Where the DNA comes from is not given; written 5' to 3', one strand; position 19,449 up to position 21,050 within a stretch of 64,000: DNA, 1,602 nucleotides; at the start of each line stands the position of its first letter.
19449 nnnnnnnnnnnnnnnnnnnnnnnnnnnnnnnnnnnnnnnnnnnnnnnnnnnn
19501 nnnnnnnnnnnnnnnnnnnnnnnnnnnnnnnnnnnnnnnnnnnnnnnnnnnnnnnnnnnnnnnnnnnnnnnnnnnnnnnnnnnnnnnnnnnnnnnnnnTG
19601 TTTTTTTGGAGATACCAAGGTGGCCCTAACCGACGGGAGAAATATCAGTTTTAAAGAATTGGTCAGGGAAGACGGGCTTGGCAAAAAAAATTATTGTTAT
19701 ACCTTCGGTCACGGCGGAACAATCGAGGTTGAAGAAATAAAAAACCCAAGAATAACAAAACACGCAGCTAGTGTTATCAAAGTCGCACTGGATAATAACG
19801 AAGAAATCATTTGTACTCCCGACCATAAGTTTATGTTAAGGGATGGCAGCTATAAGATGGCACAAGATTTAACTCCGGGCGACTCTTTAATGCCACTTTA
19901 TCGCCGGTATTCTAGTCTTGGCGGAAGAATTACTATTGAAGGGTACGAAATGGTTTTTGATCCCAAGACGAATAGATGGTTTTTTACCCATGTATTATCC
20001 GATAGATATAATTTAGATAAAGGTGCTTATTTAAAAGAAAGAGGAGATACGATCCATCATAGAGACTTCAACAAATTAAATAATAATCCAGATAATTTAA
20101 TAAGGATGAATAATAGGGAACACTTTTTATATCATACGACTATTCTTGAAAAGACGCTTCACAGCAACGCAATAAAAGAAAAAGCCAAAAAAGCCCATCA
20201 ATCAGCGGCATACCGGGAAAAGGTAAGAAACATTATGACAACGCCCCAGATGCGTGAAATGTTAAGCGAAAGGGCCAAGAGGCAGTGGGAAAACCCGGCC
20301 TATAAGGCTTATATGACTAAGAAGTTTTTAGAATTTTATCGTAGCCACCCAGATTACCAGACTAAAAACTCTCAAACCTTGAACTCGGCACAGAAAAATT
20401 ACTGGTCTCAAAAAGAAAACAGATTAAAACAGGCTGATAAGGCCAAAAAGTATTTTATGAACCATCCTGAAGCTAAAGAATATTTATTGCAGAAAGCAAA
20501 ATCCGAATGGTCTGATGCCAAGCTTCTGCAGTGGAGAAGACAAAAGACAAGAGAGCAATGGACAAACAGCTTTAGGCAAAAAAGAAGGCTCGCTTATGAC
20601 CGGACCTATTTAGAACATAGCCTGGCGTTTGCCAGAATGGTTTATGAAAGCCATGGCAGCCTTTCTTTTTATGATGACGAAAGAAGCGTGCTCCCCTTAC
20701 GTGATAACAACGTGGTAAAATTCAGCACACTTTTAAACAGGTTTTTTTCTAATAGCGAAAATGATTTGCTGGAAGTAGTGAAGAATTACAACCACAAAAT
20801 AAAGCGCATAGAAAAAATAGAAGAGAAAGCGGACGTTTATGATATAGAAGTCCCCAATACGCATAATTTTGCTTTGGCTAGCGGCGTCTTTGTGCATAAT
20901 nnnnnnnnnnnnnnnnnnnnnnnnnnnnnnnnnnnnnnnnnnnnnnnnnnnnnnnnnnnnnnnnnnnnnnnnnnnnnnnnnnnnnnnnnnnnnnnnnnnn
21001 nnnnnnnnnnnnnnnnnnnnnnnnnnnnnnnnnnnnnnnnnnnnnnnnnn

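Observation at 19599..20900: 434-aa intein with HNH endonuclease domain inside the GyrB Toprim motif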

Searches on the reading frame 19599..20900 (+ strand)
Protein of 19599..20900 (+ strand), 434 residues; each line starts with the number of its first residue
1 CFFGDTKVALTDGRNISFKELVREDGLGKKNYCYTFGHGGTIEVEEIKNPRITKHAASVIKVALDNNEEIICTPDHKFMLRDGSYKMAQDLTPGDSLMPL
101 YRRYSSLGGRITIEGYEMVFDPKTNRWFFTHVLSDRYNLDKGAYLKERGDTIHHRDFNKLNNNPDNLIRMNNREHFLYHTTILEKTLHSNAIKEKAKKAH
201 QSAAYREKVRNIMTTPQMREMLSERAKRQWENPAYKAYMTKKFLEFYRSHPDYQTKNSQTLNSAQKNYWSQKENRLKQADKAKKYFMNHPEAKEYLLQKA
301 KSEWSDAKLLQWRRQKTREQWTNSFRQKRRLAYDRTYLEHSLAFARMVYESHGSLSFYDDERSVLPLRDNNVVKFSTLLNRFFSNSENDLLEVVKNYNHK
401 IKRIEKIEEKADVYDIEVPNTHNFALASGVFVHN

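Call 3: search_protein_families(library=pfam, proteins=[window:19599-20900:+], max_evalue=0.1)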
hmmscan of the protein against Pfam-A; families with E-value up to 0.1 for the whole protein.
window:19599-20900:+ (434 aa): 2 families
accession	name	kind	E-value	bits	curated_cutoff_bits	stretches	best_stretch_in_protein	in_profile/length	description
PF14890.11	Intein_splicing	-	3.7e-22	79.2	35.8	1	11-434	4-155/155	Intein splicing domain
PF13392.12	HNH_3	-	0.00081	19.4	24.8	1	151-175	20-44/46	HNH endonuclease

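Call 4: search_protein_families(library=ncbifam, proteins=[window:19599-20900:+], max_evalue=0.1)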
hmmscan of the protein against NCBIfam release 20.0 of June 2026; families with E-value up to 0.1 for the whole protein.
window:19599-20900:+ (434 aa): 6 families
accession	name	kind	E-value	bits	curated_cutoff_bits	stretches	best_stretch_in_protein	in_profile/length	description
NF052663.1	RtcB_rel_intein2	exception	5.4e-43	147.7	1050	1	1-434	78-310/626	intein-containing RctB family protein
TIGR01445.1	intein_Nterm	domain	1.2e-11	45.4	24.5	1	1-79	1-82/83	intein N-terminal splicing region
TIGR01443.1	intein_Cterm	domain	1.7e-07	31.3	15.6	1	412-434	1-23/24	intein C-terminal splicing region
NF011418.0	PRK14845.1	equivalog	2.7e-06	25.4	756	1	53-96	87-129/1049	translation initiation factor IF-2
NF005852.0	PRK07773.1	equivalog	2.2e-05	22.9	780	1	1-98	398-491/886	replicative DNA helicase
NF038136.1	rSAM_Rv_intein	exception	0.0026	16.7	700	0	1-201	76-211/574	intein-containing Rv2578c family radical SAM protein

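Call 5: search_solved_structures(query=window:19599-20900:+, max_evalue=1, show_alignments=3)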
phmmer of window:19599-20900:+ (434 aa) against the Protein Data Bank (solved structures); distinct sequences matched with E-value up to 1: 21.
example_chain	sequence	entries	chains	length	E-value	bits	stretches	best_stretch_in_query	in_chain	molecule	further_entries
8ubs_A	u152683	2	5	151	7.6e-05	24.9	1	17-100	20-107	NrdJ-1 | Nrdj-1 intein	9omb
4e2u_A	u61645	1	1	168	0.00049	22.2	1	399-434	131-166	Pho radA intein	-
7qil_A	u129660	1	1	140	0.00071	21.7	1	385-432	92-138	DnaE intein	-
2lqm_A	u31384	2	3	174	0.00072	21.7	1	399-434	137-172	Pho radA intein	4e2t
2keq_A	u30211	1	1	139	0.008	18.3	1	386-432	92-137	DNA polymerase III alpha subunit, Nucleic acid binding OB-fold tRNA/helicase-type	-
4kl5_A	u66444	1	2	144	0.0091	18.1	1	386-432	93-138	DNA polymerase III, alpha subunit, Nucleic acid binding, OB-fold, tRNA/helicase-type chime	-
5o9j_A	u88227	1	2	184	0.01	17.9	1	349-432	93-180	Transcription initiation factor IIB,Transcription initiation factor IIB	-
7mis_C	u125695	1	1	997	0.056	15.5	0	103-147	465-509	SdeC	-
6qaz_A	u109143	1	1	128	0.056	15.5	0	57-94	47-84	cyanophage-like gp41-1 intein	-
6rpq_A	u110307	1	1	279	0.08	15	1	409-434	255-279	Ubiquitin-like protein SMT3,1108aa long hypothetical cell division control protein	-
6rpp_A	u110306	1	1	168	0.096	14.7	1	411-433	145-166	Cell division control protein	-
4kl6_A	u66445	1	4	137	0.099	14.7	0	391-432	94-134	DNA-directed DNA polymerase,Nucleic acid binding, OB-fold, tRNA/helicase-type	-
9fgj_A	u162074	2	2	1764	0.13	14.3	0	103-147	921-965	SdeC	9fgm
4o1r_A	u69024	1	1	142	0.14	14.2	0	410-434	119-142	Replicative DNA helicase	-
5ol7_A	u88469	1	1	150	0.14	14.1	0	408-431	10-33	DNA-directed DNA polymerase,DNA-directed DNA polymerase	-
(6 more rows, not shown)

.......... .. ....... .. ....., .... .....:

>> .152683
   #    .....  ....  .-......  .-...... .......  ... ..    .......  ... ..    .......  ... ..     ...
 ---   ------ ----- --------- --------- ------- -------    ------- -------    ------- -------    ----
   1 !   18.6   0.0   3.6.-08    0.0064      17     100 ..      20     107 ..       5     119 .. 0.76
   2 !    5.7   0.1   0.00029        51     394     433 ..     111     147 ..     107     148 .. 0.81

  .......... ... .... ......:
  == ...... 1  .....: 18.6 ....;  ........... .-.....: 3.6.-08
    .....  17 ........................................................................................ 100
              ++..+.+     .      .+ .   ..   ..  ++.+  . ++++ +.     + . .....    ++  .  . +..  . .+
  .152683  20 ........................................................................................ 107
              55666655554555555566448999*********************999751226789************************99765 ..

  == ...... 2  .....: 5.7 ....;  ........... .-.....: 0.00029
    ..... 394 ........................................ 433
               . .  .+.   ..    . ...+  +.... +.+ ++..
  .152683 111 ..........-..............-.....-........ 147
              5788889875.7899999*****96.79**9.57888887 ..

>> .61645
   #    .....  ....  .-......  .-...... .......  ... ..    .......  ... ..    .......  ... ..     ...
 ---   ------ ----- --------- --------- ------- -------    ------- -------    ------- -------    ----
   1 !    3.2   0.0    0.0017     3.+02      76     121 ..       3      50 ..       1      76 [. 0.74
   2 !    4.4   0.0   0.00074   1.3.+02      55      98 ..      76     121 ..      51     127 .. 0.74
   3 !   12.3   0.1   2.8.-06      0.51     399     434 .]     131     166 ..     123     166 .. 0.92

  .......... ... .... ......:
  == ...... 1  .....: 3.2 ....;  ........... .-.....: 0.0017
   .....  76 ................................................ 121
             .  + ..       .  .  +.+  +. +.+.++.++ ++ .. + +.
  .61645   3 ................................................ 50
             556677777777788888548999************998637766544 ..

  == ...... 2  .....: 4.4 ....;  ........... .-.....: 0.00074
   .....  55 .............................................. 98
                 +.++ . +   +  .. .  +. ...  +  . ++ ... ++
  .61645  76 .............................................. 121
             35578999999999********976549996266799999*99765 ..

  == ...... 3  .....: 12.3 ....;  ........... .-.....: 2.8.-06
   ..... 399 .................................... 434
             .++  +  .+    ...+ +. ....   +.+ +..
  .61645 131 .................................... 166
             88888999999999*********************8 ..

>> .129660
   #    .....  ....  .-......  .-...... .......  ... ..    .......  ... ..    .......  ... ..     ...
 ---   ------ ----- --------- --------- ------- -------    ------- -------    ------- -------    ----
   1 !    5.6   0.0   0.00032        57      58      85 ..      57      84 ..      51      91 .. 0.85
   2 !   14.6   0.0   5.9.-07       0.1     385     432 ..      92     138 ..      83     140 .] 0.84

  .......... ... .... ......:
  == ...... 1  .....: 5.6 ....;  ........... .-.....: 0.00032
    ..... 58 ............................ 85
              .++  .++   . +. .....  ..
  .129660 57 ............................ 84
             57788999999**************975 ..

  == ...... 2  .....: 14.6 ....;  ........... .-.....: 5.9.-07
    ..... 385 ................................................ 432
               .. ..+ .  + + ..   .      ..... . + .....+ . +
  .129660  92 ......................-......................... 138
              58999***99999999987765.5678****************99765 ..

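Call 6: search_protein_families(library=phrogs, proteins=[window:19599-20900:+], max_evalue=0.1)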
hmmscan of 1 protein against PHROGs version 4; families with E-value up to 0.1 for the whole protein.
window:19599-20900:+ (434 aa): 6 families
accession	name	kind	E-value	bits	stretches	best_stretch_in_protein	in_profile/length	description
phrog_7545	-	DNA, RNA and nucleotide metabolism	1e-07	33.3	1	110-202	62-155/160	HNH endonuclease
phrog_28563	-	unknown function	1.7e-05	26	1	399-434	36-70/98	-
phrog_19902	-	DNA, RNA and nucleotide metabolism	5.3e-05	24.1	1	111-181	67-138/221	HNH endonuclease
phrog_15471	-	DNA, RNA and nucleotide metabolism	0.00047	21.1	1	148-213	49-81/183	HNH endonuclease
phrog_21964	-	DNA, RNA and nucleotide metabolism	0.00065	20.4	1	145-186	179-219/244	HNH endonuclease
phrog_20891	-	DNA, RNA and nucleotide metabolism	0.018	15.7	1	112-168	133-191/219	HNH endonuclease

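Call 8: find_homologous_proteins(query=window:19599-20900:+, max_evalue=0.001)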
Query window:19599-20900:+ (434 aa): 821 proteins with E <= 0.001 among 5192 candidates; the best 120 are listed.
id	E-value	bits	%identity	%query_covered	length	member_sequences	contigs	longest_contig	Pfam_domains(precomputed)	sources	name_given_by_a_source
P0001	1.6e-161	556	58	100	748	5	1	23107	PF00986.27,PF01751.29,PF00204.32,PF14890.12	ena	-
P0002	2.2e-153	529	54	100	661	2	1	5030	PF01751.29,PF00204.32,PF14890.12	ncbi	ncbi:MAG: gyrase subunit B protein, partial [Candidatus Kaiserbacteria bacterium GW2011_GWC2_49_12]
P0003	6.2e-150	518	53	100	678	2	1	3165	PF00986.27,PF01751.29,PF14890.12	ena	-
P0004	1.4e-149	517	76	68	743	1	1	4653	PF02518.32,PF00204.32,PF14890.12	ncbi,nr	ncbi:MAG: hypothetical protein KKE91_04430, partial [Candidatus Omnitrophica bacterium]|nr:hypotheti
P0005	4.7e-149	515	52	100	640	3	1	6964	PF00986.27,PF01751.29,PF14890.12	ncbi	ncbi:MAG: toprim domain-containing protein, partial [Patescibacteria group bacterium]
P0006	1.8e-148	513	53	100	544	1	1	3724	PF01751.29,PF14890.12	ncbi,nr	ncbi:MAG: intein-containing DNA gyrase subunit B, partial [Parcubacteria group bacterium]|nr:intein-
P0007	2.0e-147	510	54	100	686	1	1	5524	PF00986.27,PF01751.29,PF14890.12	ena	-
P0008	1.4e-145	503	51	100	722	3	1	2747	PF00986.27,PF01751.29,PF00204.32,PF14890.12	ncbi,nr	ncbi:MAG: intein-containing DNA gyrase subunit B, partial [Nanoarchaeota archaeon]|nr:intein-contain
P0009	2.4e-145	503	53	100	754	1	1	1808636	PF00986.27,PF01751.29,PF00204.32,PF14890.12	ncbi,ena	-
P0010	4.3e-145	502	53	100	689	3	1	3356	PF00986.27,PF01751.29,PF14890.12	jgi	jgi:DNA gyrase subunit B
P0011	5.6e-145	501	70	73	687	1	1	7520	PF00986.27,PF01751.29,PF14890.12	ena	-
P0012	1.4e-144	500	53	100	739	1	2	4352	PF00986.27,PF01751.29,PF14890.12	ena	-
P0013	1.2e-143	497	50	100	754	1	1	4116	PF00986.27,PF01751.29,PF00204.32,PF14890.12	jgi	jgi:DNA gyrase subunit B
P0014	1.2e-142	494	52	100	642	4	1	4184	PF00986.27,PF21249.3,PF01751.29,PF14890.12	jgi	jgi:DNA gyrase subunit B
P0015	5.5e-142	492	52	97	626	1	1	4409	PF00986.27,PF01751.29,PF14890.12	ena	-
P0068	6.9e-113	396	49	87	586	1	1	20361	PF00986.27,PF01751.29,PF14890.12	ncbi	ncbi:toprim domain-containing protein, partial [Aetokthonos hydrillicola]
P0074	1.4e-110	388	53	78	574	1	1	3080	PF00986.27,PF13392.13,PF01751.29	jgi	jgi:DNA gyrase subunit B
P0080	2.0e-108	381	48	88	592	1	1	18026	PF00986.27,PF01751.29,PF14890.12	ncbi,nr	ncbi:MAG TPA: intein-containing DNA gyrase subunit B, partial [Cyanobacteria bacterium UBA11369]|nr:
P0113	9.9e-92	326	50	73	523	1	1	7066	PF00986.27,PF13392.13,PF01751.29,PF14890.12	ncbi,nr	ncbi:MAG: toprim domain-containing protein, partial [Candidatus Nealsonbacteria bacterium]|nr:toprim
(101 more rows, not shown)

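Call 27: find_related_loci(query=window:19599-20900:+, collection=genome_contigs, flank=4000)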
Query window:19599-20900:+ (434 aa) in genome_contigs; peptide patterns used: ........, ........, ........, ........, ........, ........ (x = any residue, [..] = any of these).
600 stretches matched a pattern (row limit reached: there are more); 541 encode a relative of the query (tblastn E <= 1e-3); the best 80 are kept; 80 distinct loci.
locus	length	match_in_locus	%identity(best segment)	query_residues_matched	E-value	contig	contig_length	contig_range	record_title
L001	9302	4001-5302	74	1-434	0e+0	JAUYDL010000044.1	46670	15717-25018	MAG: Candidatus Omnitrophota bacterium isolate C20_metabat.bin.26 C20_k141_629731, whole genome shotgun sequence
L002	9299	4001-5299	73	1-434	0e+0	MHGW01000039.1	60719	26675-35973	MAG: Omnitrophica WOR_2 bacterium RIFCSPLOWO2_01_FULL_41_12 rifcsplowo2_01_scaffold_4258, whole genome shotgun sequence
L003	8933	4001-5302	72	1-434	0e+0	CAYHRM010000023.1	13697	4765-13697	MAG TPA_asm: uncultured Planctomycetales bacterium isolate ERP119705_co15_217 genome assembly, contig: NODE_5031_length_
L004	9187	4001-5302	72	1-434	0e+0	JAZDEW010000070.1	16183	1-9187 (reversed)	MAG: Candidatus Omnitrophota bacterium isolate MEGAHIT-group-0.169 k141_13672361, whole genome shotgun sequence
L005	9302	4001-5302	71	1-434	0e+0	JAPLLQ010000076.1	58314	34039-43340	MAG: Candidatus Omnitrophota bacterium isolate LacPavin_0419_WC90_MAG_41_7 LacPavin_0419_WC90_scaffold_108717, whole gen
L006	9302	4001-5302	70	1-434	0e+0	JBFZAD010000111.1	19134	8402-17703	MAG: Candidatus Omnitrophota bacterium isolate PPR_0458 k121_5339279, whole genome shotgun sequence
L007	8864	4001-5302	67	1-434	0e+0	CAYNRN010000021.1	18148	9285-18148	MAG TPA_asm: uncultured Planctomycetales bacterium isolate SRP098346_co1_174 genome assembly, contig: NODE_3121_length_1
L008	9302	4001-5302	79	1-434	0e+0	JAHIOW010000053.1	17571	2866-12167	MAG: Candidatus Omnitrophota bacterium isolate KR13_S3.mb.28 KR13_S3.mb.28_k141_435880, whole genome shotgun sequence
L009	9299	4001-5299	67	1-434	0e+0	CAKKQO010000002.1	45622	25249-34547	Omnitrophica bacterium GWA2_41_15 isolate Hainich-H51-bin333-1 genome assembly, contig: H51-bin333_1_Hain_H51_02um_R3_19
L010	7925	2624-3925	60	1-434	0e+0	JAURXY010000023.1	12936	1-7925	MAG: bacterium isolate E10_metabat.bin.66_sub E10_k141_284839, whole genome shotgun sequence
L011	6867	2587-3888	58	1-434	1e-172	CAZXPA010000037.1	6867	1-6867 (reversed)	MAG TPA_asm: uncultured Gammaproteobacteria bacterium isolate SRP167671_co1_190 genome assembly, contig: NODE_13114_leng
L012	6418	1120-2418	57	1-434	1e-171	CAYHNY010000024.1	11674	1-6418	MAG TPA_asm: uncultured Planctomycetales bacterium isolate ERP119705_co14_517 genome assembly, contig: NODE_7245_length_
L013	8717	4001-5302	58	1-434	1e-169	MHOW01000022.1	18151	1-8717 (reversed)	MAG: Candidatus Staskawiczbacteria bacterium RIFCSPLOWO2_01_FULL_33_13 rifcsplowo2_01_scaffold_6036, whole genome shotgu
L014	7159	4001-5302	57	1-434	4e-169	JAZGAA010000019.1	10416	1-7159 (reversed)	MAG: Candidatus Paceibacterota bacterium isolate SCS1bin.15 SCS1bin.15_19, whole genome shotgun sequence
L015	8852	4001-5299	58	1-434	3e-168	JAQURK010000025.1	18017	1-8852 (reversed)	MAG: Candidatus Omnitrophota bacterium isolate STD1_71 NODE_7209_length_18017_cov_4.121241_Sandtown_D1, whole genome sho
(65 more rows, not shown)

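Call 34: predict_structure(alignment_id=A1)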
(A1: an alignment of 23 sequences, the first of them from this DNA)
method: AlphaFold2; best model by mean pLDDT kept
length: 434 residues; sequences in the alignment: 23
mean_pLDDT: 84.0   pTM: 0.54
mean pLDDT of the five models: 84.0, 84.0, 83.4, 82.3, 81.1
residues with pLDDT >= 90: 130; 70-90: 265; 50-70: 36; < 50: 3
segments of 3 or more residues with pLDDT < 50: none
pLDDT, mean of each block of 10 residues (from residue 1): 95 94 95 90 95 94 89 95 92 88 84 86 86 92 81 85 90 86 81 84 86 84 80 87 88 86 78 73 75 70 59 60 75 80 81 84 70 86 81 67 90 94 93 92
secondary structure, 60 per line:
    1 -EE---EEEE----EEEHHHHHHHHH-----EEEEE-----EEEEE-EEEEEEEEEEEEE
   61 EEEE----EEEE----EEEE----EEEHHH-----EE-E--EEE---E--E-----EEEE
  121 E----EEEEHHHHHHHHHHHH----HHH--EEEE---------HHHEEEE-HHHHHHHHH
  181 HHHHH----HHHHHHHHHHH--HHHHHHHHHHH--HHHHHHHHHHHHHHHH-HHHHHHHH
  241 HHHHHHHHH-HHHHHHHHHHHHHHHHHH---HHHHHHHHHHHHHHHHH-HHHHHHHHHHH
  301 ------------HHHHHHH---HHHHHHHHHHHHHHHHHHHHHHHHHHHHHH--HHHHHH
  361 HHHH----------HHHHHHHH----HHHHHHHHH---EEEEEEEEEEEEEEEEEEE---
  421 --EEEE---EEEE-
elements in order: E7-10 E15-17 H18-26 E32-36 E42-46 E48-64 E69-72 E77-80 E85-87 E102-104 E117-121 E126-129 H130-141 E151-154 E167-170 H172-185 H190-200 H203-213 H216-231 H233-249 H251-268 H272-288 H290-300 H313-319 H323-352 H355-364 H375-382 H387-395 E399-417 E423-426 E430-433

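Call 37: fold_search(model_id=the predicted structure, library=pdb)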
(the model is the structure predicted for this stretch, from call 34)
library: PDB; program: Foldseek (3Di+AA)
matches with E <= 10: 238; with E <= 0.001: 42
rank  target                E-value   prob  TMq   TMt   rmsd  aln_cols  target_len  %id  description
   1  1zd7_A                2.3e-06  1.00  0.21  0.56   2.0       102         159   17  1.7 Angstrom Crystal Structure Of Post-Splicing Form of a dnaE Intein from Synechocystis Sp. Pcc 6803 (released 2006-01-24)
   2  4kl5_A                4.3e-06  1.00  0.21  0.61   1.9        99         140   18  Crystal structure of NpuDnaE intein (released 2013-09-04)
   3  8ubs_A                5.1e-06  1.00  0.22  0.60   5.5       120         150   22  Crystal structure of NrdJ-1 split intein fusion (released 2024-10-09)
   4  5i0a                  5.7e-06  1.00  0.20  0.58   5.8       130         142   18  RecA mini intein in complex with cisplatin (released 2016-09-21)
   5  4kl5_B                6.8e-06  1.00  0.21  0.60   1.9        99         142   18  Crystal structure of NpuDnaE intein (released 2013-09-04)
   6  1zde                  8.1e-06  1.00  0.21  0.55   1.8       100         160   16  1.95 Angstrom Crystal Structure of a dnaE Intein Precursor from Synechocystis Sp. Pcc 6803 (released 2006-01-24)
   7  6rpq                  9.6e-06  1.00  0.18  0.30  12.3       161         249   20  Crystal structure of PhoCDC21-1 intein (released 2019-08-14)
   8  3nzm                  1.3e-05  1.00  0.21  0.54   1.8       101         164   17  Crystal structure of DNAE intein with N-extein in redox trap (released 2011-06-01)
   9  6frg                  1.7e-05  1.00  0.21  0.55   2.4       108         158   19  Crystal structure of G-1F mutant of Ssp DnaB Mini-Intein variant M86 (released 2019-01-30)
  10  1mi8                  1.7e-05  1.00  0.20  0.59  11.1       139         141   17  2.0 Angstrom crystal structure of a DnaB intein from Synechocystis sp. PCC 6803 (released 2003-08-19)
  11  3ifj_A                1.8e-05  1.00  0.20  0.59   2.0        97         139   22  Crystal structure of Mtu recA intein, splicing domain (released 2009-10-06)
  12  2imz_A                2.0e-05  1.00  0.21  0.59   5.7       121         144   21  Crystal structure of Mtu recA intein splicing domain (released 2007-05-01)
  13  2keq_MODEL_1_A        2.4e-05  1.00  0.21  0.60   2.0        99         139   18  Solution structure of DnaE intein from Nostoc punctiforme (released 2009-05-19)
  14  2in9                  2.4e-05  1.00  0.20  0.59   5.8       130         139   18  crystal structure of Mtu recA intein, splicing domain (released 2007-05-01)
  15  2in0                  2.7e-05  1.00  0.20  0.59   5.9       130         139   18  crystal structure of Mtu recA intein splicing domain (released 2007-05-01)
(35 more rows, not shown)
